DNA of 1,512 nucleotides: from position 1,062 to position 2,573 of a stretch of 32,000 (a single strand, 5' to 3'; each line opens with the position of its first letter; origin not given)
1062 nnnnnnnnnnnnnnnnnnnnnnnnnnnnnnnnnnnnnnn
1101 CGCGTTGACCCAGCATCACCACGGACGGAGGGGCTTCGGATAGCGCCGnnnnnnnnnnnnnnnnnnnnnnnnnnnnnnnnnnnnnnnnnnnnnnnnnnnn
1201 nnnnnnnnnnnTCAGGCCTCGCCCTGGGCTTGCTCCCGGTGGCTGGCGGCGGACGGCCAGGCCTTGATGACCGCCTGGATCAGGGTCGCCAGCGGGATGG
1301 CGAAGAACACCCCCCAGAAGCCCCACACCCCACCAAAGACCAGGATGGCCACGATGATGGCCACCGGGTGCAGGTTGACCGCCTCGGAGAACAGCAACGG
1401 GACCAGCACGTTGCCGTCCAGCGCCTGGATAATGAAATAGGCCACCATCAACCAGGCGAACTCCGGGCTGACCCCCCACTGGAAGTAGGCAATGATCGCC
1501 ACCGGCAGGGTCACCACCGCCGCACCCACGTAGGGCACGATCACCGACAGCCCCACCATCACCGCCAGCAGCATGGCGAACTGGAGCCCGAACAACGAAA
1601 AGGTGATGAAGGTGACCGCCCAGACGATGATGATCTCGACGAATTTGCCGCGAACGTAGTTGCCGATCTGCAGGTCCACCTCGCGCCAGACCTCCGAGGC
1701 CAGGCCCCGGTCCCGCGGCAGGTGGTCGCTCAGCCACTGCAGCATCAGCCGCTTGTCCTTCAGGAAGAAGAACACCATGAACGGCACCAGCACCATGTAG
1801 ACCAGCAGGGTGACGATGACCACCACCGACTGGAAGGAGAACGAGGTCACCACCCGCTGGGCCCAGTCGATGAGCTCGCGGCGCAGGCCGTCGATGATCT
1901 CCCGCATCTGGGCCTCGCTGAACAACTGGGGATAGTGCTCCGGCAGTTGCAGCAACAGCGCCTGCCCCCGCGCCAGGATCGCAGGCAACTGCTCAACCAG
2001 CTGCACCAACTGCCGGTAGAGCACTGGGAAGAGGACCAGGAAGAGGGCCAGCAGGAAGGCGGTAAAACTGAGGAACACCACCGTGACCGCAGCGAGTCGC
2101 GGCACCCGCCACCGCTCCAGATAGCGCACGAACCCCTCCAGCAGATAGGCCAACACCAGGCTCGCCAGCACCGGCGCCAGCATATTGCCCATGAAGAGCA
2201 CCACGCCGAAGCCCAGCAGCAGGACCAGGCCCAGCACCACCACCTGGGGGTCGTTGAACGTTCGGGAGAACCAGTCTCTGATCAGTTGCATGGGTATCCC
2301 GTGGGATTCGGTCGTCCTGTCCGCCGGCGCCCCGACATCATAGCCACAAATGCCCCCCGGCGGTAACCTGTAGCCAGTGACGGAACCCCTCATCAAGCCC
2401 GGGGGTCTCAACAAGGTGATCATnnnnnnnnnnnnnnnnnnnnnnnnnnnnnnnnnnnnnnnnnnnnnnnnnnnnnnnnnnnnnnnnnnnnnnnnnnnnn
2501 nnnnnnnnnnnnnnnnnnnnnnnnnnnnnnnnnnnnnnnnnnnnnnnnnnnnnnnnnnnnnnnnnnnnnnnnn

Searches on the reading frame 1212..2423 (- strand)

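Call 97: search_protein_families(library=pfam, proteins=[window:1212-2423:-], max_evalue=0.00001)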
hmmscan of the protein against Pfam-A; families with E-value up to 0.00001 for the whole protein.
window:1212-2423:- (403 aa): 1 family
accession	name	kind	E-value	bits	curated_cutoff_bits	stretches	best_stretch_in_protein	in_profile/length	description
PF01594.21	AI-2E_transport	-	1.8e-70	238.2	34.3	1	64-389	4-326/327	AI-2E family transporter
